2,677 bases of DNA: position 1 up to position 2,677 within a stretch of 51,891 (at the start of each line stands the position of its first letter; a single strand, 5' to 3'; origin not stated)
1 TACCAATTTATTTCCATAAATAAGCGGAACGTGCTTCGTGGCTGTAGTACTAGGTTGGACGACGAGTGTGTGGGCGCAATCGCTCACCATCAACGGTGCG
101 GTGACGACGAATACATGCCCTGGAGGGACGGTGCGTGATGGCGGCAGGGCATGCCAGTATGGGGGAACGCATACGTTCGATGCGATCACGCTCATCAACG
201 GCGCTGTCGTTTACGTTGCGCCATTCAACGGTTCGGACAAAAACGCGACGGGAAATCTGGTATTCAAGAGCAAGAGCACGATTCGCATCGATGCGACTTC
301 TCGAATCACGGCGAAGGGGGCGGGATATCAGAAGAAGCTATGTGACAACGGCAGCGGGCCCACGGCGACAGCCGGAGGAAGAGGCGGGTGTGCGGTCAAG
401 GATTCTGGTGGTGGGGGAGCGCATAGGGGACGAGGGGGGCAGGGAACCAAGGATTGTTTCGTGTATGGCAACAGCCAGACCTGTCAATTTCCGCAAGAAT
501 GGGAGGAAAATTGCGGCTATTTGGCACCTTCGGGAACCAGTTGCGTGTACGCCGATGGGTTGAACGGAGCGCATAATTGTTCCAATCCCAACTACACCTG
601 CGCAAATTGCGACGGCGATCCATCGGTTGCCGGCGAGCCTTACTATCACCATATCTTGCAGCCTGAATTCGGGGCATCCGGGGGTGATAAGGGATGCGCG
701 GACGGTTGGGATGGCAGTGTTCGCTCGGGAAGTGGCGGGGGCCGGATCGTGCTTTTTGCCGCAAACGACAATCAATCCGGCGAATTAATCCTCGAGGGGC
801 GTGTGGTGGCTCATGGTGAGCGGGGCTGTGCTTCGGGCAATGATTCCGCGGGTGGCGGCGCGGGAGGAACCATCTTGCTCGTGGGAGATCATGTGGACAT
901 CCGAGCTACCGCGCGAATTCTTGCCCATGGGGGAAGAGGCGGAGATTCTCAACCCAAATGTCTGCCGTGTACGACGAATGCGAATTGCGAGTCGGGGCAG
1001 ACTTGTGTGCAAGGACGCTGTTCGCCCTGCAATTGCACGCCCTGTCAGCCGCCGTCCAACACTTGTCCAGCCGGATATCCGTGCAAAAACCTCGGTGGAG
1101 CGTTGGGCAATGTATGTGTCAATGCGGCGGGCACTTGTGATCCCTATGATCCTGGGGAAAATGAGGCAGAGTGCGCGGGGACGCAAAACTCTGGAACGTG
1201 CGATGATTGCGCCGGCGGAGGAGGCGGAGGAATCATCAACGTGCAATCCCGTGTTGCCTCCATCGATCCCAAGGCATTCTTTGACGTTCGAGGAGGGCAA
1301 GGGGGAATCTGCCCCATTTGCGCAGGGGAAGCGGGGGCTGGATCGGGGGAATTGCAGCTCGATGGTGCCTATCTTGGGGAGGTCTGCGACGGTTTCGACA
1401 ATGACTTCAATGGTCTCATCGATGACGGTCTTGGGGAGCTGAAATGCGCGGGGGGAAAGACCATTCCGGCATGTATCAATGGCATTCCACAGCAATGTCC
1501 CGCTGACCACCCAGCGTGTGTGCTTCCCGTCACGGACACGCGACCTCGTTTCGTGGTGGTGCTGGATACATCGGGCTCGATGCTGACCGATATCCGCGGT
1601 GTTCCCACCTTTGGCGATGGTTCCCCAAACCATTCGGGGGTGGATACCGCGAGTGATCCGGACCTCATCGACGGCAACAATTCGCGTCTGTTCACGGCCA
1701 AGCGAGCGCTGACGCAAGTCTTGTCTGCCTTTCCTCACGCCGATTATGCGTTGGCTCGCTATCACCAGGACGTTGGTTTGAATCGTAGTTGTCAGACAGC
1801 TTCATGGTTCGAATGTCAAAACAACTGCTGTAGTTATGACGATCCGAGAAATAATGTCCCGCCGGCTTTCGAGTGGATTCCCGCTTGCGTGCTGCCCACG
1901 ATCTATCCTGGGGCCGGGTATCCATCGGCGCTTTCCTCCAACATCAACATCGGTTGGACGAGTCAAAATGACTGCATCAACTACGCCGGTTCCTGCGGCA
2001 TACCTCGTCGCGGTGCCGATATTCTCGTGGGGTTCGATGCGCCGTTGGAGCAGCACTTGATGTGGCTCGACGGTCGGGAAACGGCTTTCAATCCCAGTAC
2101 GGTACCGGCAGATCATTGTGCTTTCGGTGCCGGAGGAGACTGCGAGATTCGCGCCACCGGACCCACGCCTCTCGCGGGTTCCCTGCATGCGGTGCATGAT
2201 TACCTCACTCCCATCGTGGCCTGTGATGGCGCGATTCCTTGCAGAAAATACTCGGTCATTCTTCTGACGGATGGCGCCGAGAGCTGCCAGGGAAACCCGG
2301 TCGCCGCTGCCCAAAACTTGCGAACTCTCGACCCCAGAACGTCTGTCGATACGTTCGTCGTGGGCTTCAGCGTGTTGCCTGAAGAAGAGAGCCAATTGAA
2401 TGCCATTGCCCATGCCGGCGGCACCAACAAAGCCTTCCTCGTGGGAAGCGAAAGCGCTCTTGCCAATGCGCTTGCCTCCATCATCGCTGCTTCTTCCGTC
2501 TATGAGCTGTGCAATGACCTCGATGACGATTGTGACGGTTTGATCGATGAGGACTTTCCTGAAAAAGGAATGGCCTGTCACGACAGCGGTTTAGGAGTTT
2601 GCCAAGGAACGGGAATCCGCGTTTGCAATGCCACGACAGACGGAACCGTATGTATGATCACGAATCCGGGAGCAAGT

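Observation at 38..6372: Translationally coupled pair of giant Cys-rich MopE/TIGR02232-repeat proteins: a vWA plus MYXO-CTERM protein and a lipoprotein fused to an FGE-sulfatase domain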

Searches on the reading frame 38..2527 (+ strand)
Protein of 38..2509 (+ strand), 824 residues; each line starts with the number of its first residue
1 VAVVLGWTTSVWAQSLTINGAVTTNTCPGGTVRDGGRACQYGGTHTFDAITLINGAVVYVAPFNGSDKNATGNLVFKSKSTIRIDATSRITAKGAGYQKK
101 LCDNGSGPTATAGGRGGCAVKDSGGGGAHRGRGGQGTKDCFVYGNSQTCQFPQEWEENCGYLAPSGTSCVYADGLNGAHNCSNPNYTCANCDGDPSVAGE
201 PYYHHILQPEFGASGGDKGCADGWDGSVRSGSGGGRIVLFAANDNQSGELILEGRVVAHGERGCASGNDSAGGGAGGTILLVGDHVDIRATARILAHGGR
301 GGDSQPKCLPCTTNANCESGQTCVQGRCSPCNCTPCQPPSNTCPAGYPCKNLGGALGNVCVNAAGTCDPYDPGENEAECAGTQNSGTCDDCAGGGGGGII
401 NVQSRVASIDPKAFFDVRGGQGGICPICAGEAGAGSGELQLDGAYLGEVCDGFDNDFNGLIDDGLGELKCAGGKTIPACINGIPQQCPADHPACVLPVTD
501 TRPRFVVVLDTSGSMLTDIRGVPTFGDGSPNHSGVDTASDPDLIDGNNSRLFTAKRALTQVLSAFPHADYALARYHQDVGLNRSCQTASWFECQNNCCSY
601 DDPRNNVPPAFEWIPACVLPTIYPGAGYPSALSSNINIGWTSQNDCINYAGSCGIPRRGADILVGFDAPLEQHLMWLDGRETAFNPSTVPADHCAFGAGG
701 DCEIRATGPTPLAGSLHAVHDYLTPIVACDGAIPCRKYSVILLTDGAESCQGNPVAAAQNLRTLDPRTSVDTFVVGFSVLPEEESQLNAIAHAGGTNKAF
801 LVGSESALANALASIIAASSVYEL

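Call 35: find_homologous_proteins(query=window:38-2509:+, max_evalue=0.00001)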
Query window:38-2509:+ (824 aa): 246 proteins with E <= 0.00001 among 8000 candidates; the best 120 are listed.
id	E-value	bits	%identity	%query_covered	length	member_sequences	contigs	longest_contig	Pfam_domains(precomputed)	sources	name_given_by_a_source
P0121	0.0e+0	1925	100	100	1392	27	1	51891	PF11617.14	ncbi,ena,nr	ncbi:MAG TPA: MopE-related protein [Polyangiaceae bacterium]|nr:MopE-related protein [Polyangiaceae 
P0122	0.0e+0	1473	77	100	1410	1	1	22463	PF11617.14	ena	-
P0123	0.0e+0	1465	76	99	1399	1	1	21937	PF11617.14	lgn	-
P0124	0.0e+0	1453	77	99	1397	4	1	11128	PF11617.14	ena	-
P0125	0.0e+0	1289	68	99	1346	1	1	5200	PF11617.14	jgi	-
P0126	0.0e+0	1084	64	95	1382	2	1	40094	PF11617.14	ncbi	-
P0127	0.0e+0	1084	60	100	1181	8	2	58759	PF11617.14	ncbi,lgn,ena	-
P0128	0.0e+0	1083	64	95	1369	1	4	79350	PF11617.14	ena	-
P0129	0.0e+0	1063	61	99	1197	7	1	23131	PF11617.14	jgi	jgi:hypothetical protein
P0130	0.0e+0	1062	59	100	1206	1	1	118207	PF11617.14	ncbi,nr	ncbi:MAG: hypothetical protein IT376_12545 [Polyangiaceae bacterium]|nr:hypothetical protein [Polyan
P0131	0.0e+0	1056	62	95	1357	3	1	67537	PF11617.14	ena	-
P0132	0.0e+0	1055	60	99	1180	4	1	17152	PF11617.14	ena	-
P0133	0.0e+0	1053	63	96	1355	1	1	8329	PF11617.14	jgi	jgi:MYXO-CTERM domain-containing protein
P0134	0.0e+0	1053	60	99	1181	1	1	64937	PF11617.14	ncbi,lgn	-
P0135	0.0e+0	1051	60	96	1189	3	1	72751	PF11617.14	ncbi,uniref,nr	ncbi:MopE-related protein [Polyangium fumosum]|uniref:VWFA domain-containing protein n=1 Tax=Polyang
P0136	0.0e+0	1050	58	100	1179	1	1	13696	PF11617.14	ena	-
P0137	0.0e+0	1048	59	100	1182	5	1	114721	PF11617.14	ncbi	-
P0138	0.0e+0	1047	62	95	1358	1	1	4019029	PF11617.14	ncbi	ncbi:MAG: MopE-related protein [Minicystis sp.]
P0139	0.0e+0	1047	59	99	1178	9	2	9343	PF11617.14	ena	-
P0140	0.0e+0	1047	59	100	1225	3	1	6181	PF11617.14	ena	-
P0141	0.0e+0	1045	58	100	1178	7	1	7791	PF11617.14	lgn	-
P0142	0.0e+0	1044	59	99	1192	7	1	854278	PF11617.14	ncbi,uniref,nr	ncbi:vWA domain-containing protein [Polyangium sp. y55x31]|uniref:MopE-related protein n=1 Tax=Polya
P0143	0.0e+0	1044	60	96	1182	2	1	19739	PF11617.14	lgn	-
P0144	0.0e+0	1043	61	95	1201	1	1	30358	PF11617.14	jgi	-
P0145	0.0e+0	1041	58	100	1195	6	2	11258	PF11617.14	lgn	-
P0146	0.0e+0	1041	60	100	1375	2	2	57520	PF11617.14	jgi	jgi:hypothetical protein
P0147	0.0e+0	1041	59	100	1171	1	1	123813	PF11617.14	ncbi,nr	ncbi:MAG: hypothetical protein HOW73_25115 [Polyangiaceae bacterium]|nr:hypothetical protein [Polyan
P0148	0.0e+0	1037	60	95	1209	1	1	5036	PF11617.14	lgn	-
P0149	0.0e+0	1037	59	98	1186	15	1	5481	PF11617.14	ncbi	-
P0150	0.0e+0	1035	62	96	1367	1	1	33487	PF11617.14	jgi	jgi:hypothetical protein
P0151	0.0e+0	1033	61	95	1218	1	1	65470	PF11617.14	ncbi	ncbi:MAG: MopE-related protein [Polyangiaceae bacterium]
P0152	0.0e+0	1032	63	95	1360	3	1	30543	PF11617.14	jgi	jgi:hypothetical protein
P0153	0.0e+0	1029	58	99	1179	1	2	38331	PF11617.14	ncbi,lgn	-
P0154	0.0e+0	1026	62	95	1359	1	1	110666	PF11617.14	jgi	jgi:hypothetical protein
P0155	0.0e+0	1021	59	100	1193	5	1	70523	PF11617.14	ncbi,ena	-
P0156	0.0e+0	1021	58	100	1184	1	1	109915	PF11617.14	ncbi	ncbi:MAG: MopE-related protein [Polyangiaceae bacterium]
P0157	0.0e+0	1021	58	100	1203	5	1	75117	PF11617.14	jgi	-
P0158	0.0e+0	1018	58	100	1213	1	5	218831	PF11617.14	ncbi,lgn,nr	ncbi:MAG: hypothetical protein KF915_16925 [Polyangiaceae bacterium]|nr:hypothetical protein [Polyan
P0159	0.0e+0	1014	57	100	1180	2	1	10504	PF11617.14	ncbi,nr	ncbi:MAG: VWA domain-containing protein [Polyangiaceae bacterium]|nr:VWA domain-containing protein [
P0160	0.0e+0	1014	58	98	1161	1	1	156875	PF11617.14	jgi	jgi:hypothetical protein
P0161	1.1e-297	1008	60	100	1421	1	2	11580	PF11617.14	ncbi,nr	ncbi:MAG: MopE-related protein [Myxococcales bacterium]|nr:MopE-related protein [Polyangiaceae bacte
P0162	3.4e-297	1007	59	99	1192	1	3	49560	PF11617.14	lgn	-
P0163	4.1e-295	1000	58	100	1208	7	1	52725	PF11617.14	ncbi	ncbi:MAG: MopE-related protein [Polyangiaceae bacterium]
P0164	2.1e-294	997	62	95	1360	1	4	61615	PF11617.14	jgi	jgi:hypothetical protein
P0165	3.0e-294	997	59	100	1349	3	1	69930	PF11617.14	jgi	jgi:hypothetical protein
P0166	1.4e-291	988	61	91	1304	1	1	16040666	PF11617.14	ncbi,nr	ncbi:Hypothetical protein A7982_10899 [Minicystis rosea]|nr:Hypothetical protein A7982_10899 [Minicy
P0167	6.8e-291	986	58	96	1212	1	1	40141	PF11617.14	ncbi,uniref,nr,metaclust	ncbi:vWA domain-containing protein [Chondromyces apiculatus]|uniref:VWFA domain-containing protein n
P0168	2.7e-290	984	58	99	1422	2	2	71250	PF11617.14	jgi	jgi:hypothetical protein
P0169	5.8e-286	969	60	95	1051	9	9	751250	PF11617.14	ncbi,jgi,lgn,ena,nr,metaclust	ncbi:MAG: hypothetical protein BGO98_12405 [Myxococcales bacterium 68-20]|nr:hypothetical protein [M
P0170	7.7e-284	962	57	99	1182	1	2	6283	PF11617.14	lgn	-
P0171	1.6e-282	958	60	95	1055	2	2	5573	PF11617.14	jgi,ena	-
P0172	1.5e-279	948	56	100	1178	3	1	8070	PF11617.14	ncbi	-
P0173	4.5e-279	947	56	98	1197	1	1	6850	PF11617.14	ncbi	-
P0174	7.3e-279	946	68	55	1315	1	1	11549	PF11617.14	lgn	-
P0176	1.0e-277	942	69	55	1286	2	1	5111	PF11617.14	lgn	-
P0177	9.3e-276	936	84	59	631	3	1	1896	PF11617.14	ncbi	ncbi:MAG: hypothetical protein CVU63_13840, partial [Deltaproteobacteria bacterium HGW-Deltaproteoba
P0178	3.6e-274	930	69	54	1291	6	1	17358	PF11617.14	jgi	jgi:hypothetical protein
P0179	1.1e-272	926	55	100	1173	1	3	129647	PF11617.14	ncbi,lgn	-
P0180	1.6e-272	925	69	54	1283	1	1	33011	PF11617.14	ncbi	-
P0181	9.1e-269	913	67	54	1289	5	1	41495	PF11617.14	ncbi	-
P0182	2.1e-268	911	66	55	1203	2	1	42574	PF11617.14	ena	-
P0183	1.1e-267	909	55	99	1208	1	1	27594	PF11617.14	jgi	jgi:hypothetical protein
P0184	2.2e-267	908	54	100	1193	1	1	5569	PF11617.14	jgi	jgi:MYXO-CTERM domain-containing protein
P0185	2.8e-267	908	56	95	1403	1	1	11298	PF11617.14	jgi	jgi:MYXO-CTERM domain-containing protein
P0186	5.0e-266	903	68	54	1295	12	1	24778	PF11617.14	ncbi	-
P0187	1.9e-265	902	49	38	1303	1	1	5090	PF11617.14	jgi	jgi:MYXO-CTERM domain-containing protein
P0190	1.5e-236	806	51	98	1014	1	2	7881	PF11617.14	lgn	-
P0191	1.1e-231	790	64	70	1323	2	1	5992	PF11617.14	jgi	-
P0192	7.9e-229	780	58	52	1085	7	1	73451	PF11617.14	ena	-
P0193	5.0e-226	771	59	52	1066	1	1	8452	PF11617.14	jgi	jgi:hypothetical protein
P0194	6.6e-225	767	59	54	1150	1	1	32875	PF11617.14,PF00092.35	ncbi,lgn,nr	ncbi:MAG: Tryptophan synthase alpha chain [Myxococcales bacterium]|nr:Tryptophan synthase alpha chai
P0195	1.3e-222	760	59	54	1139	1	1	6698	PF11617.14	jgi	-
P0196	3.5e-222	758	56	52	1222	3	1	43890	PF11617.14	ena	-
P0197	5.3e-220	751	58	52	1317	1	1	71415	PF11617.14,PF00092.35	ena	-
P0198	9.7e-220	750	58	52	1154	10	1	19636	PF11617.14,PF00092.35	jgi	-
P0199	2.7e-218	746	59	52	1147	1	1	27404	PF11617.14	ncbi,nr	ncbi:MAG: VWA domain-containing protein [Deltaproteobacteria bacterium]|nr:MAG: VWA domain-containin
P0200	3.4e-218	745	59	54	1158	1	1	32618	PF11617.14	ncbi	-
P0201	1.5e-217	743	47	96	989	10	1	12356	PF11617.14,PF00092.35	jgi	-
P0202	6.3e-217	741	52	95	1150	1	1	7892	PF11617.14,PF00092.35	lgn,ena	-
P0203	7.4e-217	741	52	96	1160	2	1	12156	PF11617.14,PF00092.35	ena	-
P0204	3.3e-216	739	58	52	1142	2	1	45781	PF11617.14,PF00092.35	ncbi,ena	-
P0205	3.4e-216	739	59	54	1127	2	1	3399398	PF11617.14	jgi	-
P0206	1.3e-215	737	57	52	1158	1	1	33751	PF11617.14,PF00092.35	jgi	jgi:hypothetical protein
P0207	4.7e-214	731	57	54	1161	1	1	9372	PF11617.14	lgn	-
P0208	8.7e-214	731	51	95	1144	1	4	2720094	PF11617.14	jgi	jgi:hypothetical protein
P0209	1.1e-213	730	58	54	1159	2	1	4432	PF11617.14,PF00092.35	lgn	-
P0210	1.1e-213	730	58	52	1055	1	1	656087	PF11617.14,PF00092.35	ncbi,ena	-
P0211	1.3e-213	730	56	52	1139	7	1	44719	PF11617.14,PF00092.35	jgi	-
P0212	1.7e-213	730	57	52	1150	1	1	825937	PF11617.14,PF00092.35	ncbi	ncbi:MAG: MopE-related protein [Kofleriaceae bacterium]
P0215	6.2e-213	728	50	33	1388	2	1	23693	PF11617.14,PF00092.35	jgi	-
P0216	1.6e-212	726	50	95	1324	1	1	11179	PF11617.14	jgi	-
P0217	4.0e-212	725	54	52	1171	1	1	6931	PF11617.14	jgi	jgi:hypothetical protein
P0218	4.8e-212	725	58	54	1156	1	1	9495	PF11617.14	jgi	jgi:uncharacterized protein (TIGR03382 family)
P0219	1.4e-211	723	58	54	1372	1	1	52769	PF11617.14,PF00092.35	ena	-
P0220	3.9e-211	722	57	52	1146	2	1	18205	PF11617.14,PF00092.35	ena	-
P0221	4.7e-211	722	52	52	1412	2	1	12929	PF11617.14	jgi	jgi:MYXO-CTERM domain-containing protein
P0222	5.8e-210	718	53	37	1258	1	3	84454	PF11617.14,PF00092.35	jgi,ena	-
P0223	2.2e-209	716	57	54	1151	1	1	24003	PF11617.14,PF00092.35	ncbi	-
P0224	5.0e-209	715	57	54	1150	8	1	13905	PF11617.14,PF00092.35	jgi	-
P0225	1.0e-208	714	52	52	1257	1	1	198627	PF11617.14,PF00092.35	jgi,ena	-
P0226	1.3e-208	714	58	52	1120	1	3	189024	PF11617.14,PF00092.35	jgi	-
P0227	1.6e-208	713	53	52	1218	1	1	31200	PF11617.14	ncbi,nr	ncbi:MAG: VWA domain-containing protein [Myxococcales bacterium]|nr:VWA domain-containing protein [M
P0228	1.9e-208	713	50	52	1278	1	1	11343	PF11617.14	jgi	jgi:hypothetical protein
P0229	3.3e-208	712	52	52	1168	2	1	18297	PF11617.14,PF00092.35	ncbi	-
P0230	2.1e-207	709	51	32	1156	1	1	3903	PF11617.14,PF00092.35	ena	-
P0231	2.6e-207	709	53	52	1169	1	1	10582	PF11617.14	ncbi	-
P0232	5.0e-207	708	50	51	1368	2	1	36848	PF11617.14,PF00092.35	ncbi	-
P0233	5.6e-207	708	57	54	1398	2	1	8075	PF11617.14,PF00092.35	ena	-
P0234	1.1e-206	707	58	54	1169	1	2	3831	PF11617.14,PF00092.35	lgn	-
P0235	6.1e-206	705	52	52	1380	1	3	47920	PF11617.14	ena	-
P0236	3.7e-205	702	53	37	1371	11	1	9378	PF11617.14,PF00092.35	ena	-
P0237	5.0e-204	698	52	37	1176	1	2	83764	PF11617.14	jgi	jgi:MYXO-CTERM domain-containing protein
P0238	1.8e-203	696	51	52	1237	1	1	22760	PF11617.14,PF00092.35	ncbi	-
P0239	3.2e-203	696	58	54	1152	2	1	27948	PF11617.14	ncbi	-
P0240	2.5e-202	693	46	96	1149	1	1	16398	PF11617.14,PF00092.35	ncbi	-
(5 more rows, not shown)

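Call 58: predict_structure(alignment_id=A2)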
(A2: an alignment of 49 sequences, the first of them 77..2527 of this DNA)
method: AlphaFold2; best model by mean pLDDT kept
length: 817 residues; sequences in the alignment: 49
mean_pLDDT: 87.6   pTM: 0.88
mean pLDDT of the five models: 87.6, 86.6, 86.4, 82.9, 81.7
residues with pLDDT >= 90: 435; 70-90: 323; 50-70: 58; < 50: 1
segments of 3 or more residues with pLDDT < 50: none
pLDDT, mean of each block of 10 residues (from residue 1): 96 96 96 98 97 96 97 97 94 95 88 94 83 79 85 77 65 69 90 92 78 85 97 96 95 84 97 95 91 85 88 84 71 79 80 69 83 78 95 90 90 72 87 90 93 90 92 76 71 95 91 90 88 92 95 93 81 87 87 88 84 90 84 78 88 91 88 73 83 90 94 86 92 85 96 93 87 95 94 93 85 73
secondary structure, 60 per line:
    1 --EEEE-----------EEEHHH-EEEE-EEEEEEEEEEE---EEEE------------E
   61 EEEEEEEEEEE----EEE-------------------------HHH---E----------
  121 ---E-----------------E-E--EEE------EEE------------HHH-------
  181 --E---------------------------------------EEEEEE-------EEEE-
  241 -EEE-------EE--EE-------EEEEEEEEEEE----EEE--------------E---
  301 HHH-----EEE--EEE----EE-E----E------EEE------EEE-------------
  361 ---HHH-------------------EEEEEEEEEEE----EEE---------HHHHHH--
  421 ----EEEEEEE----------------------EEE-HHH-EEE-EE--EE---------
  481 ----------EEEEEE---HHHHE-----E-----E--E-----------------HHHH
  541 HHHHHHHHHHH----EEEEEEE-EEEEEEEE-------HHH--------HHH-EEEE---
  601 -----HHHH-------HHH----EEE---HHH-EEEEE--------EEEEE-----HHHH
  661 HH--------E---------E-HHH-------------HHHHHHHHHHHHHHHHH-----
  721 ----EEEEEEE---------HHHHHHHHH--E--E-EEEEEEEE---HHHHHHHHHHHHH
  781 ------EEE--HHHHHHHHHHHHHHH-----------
elements in order (helices of 4 or more, strands of 3 or more residues): E3-6 E18-20 E25-28 E30-40 E44-47 E60-71 E76-78 E147-149 E156-158 E223-228 E236-239 E242-244 E265-275 E280-282 E309-311 E314-316 E336-338 E345-347 E386-396 E401-403 H413-418 E425-431 E454-456 E462-464 E491-496 H500-503 H537-551 E556-562 E564-571 E594-597 H606-609 E624-626 E634-638 E647-651 H657-662 H699-715 E725-731 H741-749 E757-764 H768-780 E787-789 H792-806
